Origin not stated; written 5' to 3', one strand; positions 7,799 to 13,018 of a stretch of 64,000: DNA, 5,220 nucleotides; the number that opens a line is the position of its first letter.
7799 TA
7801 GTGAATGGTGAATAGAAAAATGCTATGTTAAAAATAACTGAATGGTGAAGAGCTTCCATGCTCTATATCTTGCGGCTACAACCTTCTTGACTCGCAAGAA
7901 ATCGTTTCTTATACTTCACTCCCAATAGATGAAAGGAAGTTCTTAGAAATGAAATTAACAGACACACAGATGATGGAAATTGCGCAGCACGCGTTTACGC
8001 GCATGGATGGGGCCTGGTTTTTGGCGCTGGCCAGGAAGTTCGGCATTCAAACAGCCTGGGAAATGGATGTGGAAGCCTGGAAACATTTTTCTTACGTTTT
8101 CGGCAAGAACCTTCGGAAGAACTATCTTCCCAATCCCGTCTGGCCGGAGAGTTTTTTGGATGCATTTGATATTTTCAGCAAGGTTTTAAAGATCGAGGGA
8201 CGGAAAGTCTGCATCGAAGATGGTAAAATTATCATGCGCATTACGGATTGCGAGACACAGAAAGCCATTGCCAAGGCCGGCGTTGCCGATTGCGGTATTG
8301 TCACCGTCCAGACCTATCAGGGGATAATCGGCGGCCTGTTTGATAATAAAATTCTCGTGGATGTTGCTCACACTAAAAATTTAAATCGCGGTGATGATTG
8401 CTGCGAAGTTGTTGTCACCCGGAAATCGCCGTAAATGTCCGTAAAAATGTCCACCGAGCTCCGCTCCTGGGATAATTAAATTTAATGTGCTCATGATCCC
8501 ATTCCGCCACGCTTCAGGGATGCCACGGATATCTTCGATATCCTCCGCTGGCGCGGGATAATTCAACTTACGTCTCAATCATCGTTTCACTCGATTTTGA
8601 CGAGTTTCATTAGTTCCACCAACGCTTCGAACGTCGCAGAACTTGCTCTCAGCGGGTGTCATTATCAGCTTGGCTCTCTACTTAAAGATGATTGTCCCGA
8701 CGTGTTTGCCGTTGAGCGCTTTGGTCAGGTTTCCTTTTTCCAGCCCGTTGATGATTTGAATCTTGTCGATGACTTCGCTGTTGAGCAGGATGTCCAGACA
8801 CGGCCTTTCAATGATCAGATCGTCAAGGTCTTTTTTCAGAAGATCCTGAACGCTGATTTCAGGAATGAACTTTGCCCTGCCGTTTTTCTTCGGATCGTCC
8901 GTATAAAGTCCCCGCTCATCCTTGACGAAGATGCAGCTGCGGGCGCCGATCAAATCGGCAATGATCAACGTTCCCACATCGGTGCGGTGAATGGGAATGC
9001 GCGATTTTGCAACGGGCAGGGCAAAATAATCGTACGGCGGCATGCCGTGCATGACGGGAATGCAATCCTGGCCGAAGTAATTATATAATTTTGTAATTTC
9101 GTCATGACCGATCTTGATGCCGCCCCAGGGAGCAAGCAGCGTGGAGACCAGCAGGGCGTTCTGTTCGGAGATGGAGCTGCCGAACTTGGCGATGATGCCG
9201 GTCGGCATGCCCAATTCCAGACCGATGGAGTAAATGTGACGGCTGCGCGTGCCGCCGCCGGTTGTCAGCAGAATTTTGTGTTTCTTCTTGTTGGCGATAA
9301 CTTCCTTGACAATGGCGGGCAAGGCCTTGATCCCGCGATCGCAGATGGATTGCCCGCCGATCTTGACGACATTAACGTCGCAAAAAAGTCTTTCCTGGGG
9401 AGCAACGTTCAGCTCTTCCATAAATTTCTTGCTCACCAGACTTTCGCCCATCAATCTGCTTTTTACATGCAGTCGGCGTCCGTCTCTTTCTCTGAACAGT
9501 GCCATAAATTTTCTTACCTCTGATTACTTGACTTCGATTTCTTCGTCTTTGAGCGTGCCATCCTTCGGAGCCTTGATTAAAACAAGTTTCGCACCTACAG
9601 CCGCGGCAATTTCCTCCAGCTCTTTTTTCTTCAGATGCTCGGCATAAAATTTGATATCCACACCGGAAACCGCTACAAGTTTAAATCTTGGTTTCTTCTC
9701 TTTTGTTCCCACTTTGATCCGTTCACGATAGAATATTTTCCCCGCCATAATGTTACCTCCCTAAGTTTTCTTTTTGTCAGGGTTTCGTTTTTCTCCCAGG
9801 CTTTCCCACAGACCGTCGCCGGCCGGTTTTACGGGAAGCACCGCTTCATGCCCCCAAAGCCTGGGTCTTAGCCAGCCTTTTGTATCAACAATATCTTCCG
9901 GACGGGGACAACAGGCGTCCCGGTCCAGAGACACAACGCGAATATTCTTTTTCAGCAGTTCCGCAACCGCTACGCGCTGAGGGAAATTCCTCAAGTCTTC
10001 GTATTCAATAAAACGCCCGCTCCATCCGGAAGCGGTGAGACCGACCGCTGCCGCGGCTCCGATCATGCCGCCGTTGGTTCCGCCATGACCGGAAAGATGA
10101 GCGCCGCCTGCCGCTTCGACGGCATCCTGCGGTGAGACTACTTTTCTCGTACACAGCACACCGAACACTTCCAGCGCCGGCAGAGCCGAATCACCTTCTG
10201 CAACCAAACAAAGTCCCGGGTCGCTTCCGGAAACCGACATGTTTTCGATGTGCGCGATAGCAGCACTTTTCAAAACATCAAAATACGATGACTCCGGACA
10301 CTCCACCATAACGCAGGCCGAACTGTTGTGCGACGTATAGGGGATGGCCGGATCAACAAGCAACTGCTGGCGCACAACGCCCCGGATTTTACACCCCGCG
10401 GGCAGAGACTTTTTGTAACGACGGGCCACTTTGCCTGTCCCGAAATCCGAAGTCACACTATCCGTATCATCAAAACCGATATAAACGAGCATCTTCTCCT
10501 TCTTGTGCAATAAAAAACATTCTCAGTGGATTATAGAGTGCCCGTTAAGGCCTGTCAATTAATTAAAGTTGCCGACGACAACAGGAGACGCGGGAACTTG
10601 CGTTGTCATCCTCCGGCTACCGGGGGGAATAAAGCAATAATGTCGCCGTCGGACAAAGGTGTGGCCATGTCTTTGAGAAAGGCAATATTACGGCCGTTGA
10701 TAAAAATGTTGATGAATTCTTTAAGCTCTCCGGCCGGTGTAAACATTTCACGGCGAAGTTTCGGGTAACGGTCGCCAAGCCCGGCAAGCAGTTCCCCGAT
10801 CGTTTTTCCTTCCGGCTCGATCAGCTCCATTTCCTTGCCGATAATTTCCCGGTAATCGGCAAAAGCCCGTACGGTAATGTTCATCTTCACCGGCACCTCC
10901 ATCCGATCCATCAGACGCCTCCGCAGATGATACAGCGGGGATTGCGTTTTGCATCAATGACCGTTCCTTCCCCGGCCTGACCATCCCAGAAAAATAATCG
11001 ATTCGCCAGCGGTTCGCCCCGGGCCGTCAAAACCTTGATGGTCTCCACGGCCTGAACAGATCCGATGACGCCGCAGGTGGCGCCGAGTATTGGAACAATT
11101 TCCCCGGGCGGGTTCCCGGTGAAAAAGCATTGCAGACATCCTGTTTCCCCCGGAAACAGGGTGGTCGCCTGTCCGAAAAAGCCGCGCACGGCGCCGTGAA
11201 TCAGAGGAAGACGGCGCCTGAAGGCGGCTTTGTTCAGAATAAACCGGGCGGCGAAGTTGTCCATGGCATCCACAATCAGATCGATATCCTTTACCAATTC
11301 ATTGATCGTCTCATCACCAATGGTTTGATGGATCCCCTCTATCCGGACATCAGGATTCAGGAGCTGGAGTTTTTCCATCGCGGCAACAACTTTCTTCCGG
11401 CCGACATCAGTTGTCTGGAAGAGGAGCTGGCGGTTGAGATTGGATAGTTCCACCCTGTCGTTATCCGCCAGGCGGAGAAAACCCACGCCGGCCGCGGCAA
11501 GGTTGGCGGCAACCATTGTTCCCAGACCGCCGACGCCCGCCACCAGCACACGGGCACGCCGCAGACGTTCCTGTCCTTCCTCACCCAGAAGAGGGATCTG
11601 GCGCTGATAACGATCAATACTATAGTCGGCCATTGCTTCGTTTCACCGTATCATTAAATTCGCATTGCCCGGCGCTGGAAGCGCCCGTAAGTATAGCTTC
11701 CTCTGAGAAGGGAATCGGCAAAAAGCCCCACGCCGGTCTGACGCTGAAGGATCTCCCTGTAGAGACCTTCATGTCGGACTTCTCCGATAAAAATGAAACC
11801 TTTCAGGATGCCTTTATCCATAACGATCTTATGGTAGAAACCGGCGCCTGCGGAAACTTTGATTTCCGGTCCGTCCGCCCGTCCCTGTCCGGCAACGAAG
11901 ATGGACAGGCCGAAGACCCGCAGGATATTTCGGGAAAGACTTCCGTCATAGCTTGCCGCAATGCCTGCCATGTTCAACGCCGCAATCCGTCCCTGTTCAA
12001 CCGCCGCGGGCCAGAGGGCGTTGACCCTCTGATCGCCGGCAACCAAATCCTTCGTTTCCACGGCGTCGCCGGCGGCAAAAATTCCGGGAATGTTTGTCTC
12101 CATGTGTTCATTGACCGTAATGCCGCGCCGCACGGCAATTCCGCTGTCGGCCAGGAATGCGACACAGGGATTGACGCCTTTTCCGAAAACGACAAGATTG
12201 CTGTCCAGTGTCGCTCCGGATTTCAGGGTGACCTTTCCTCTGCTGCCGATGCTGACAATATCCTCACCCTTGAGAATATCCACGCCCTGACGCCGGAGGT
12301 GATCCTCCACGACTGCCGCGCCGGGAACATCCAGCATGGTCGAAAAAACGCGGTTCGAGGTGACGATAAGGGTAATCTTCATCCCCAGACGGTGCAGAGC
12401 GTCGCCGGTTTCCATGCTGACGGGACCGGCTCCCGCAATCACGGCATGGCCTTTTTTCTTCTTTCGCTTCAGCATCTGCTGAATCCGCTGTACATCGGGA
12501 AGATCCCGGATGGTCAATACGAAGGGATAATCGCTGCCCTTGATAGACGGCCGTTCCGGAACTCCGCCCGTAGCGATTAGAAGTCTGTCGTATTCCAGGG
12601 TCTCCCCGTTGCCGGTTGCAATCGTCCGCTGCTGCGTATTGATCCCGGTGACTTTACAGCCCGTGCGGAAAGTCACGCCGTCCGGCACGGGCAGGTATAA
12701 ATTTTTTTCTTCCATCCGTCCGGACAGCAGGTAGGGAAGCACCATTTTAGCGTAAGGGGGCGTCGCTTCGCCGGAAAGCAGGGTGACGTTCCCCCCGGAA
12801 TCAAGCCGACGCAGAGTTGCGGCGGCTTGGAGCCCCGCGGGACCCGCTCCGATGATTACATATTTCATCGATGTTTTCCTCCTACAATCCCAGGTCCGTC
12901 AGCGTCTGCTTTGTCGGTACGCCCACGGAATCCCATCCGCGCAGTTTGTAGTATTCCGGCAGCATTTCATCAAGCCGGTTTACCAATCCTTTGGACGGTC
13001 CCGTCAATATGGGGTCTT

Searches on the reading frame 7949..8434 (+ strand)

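Call 3: search_protein_families(library=pfam, proteins=[window:7949-8434:+], max_evalue=0.01)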
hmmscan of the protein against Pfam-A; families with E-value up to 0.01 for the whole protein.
window:7949-8434:+ (161 aa): 2 families
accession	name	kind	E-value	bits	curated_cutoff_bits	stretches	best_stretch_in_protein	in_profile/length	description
PF19620.4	DUF6125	-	2.5e-09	37.8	27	1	9-120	12-126/164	Family of unknown function (DUF6125)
PF14196.11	ATC_hydrolase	-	2.5e-06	28.8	28.1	1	16-153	5-142/145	L-2-amino-thiazoline-4-carboxylic acid hydrolase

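Call 4: search_protein_families(library=ncbifam, proteins=[window:7949-8434:+], max_evalue=0.01)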
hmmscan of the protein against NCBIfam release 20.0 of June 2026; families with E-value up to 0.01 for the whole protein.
window:7949-8434:+ (161 aa): 0 families

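Call 5: search_protein_families(library=padloc, proteins=[window:7949-8434:+], max_evalue=0.01)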
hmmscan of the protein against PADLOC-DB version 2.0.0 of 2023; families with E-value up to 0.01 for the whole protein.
window:7949-8434:+ (161 aa): 0 families

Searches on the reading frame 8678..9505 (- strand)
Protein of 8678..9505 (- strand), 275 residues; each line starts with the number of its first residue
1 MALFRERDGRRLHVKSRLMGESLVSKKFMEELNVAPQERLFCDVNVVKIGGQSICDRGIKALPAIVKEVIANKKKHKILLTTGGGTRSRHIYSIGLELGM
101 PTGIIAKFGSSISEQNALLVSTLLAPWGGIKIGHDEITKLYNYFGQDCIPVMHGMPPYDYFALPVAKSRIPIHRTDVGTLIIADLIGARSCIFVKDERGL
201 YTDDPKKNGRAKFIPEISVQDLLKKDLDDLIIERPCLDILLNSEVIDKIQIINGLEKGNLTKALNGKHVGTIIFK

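Call 82: search_protein_families(library=pfam, proteins=[window:8678-9505:-], max_evalue=0.00001)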
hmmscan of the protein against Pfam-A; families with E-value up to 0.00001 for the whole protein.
window:8678-9505:- (275 aa): 1 family
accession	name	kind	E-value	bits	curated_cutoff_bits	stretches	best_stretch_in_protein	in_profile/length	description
PF00696.33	AA_kinase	-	9.2e-21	75.1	24.9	1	45-224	3-202/234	Amino acid kinase family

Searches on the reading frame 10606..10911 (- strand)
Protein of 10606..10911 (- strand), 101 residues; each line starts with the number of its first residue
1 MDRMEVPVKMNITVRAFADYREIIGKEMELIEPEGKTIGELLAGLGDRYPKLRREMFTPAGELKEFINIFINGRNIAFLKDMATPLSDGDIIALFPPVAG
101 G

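Call 82: search_protein_families(library=pfam, proteins=[window:10606-10911:-], max_evalue=0.00001)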
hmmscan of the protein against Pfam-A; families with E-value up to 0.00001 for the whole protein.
window:10606-10911:- (101 aa): 1 family
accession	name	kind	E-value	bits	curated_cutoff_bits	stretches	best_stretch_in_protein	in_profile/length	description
PF02597.26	ThiS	-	1.8e-19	70.5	22.5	1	14-101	1-76/76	ThiS family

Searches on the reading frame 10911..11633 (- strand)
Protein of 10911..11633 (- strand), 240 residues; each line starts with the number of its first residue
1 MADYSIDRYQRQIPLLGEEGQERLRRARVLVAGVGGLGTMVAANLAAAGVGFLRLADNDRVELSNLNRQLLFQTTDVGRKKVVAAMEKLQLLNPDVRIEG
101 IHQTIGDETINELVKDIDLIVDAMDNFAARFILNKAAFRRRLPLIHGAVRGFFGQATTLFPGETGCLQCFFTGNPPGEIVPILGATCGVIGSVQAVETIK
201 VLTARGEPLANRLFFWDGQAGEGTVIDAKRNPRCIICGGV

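Call 82: search_protein_families(library=pfam, proteins=[window:10911-11633:-], max_evalue=0.00001)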
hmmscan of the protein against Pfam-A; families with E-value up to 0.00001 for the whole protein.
window:10911-11633:- (240 aa): 1 family
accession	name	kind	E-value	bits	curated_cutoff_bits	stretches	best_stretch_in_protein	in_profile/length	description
PF00899.27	ThiF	-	7.9e-72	241.7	28.1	1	9-234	1-236/238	ThiF family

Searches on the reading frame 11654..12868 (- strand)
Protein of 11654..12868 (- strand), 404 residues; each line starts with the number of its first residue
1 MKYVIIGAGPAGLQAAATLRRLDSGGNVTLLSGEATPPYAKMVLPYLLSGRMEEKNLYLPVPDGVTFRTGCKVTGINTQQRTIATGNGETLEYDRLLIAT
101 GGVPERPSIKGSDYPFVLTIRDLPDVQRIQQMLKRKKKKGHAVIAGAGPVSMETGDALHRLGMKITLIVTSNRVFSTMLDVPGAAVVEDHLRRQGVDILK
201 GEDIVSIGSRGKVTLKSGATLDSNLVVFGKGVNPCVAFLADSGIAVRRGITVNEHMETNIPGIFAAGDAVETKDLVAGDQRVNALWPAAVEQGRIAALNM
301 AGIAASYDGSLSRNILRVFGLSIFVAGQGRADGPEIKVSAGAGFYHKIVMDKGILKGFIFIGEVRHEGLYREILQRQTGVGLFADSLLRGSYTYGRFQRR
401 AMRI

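Call 82: search_protein_families(library=pfam, proteins=[window:11654-12868:-], max_evalue=0.00001)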
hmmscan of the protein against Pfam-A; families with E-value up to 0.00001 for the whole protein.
window:11654-12868:- (404 aa): 5 families
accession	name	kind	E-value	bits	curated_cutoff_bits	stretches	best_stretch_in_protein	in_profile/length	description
PF07992.20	Pyr_redox_2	-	4.9e-57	194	26.1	1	1-293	1-291/291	Pyridine nucleotide-disulphide oxidoreductase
PF00070.33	Pyr_redox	-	2.7e-17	63.5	22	1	141-215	1-79/82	Pyridine nucleotide-disulphide oxidoreductase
PF13738.12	Pyr_redox_3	-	1.6e-12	47.8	30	1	68-267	99-305/305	Pyridine nucleotide-disulphide oxidoreductase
PF01266.30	DAO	-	1.6e-06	28.3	27.9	0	64-102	163-204/353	FAD dependent oxidoreductase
PF03486.20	HI0933_like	-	6.7e-06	26.2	50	0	2-32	2-30/244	HI0933-like protein Rossmann domain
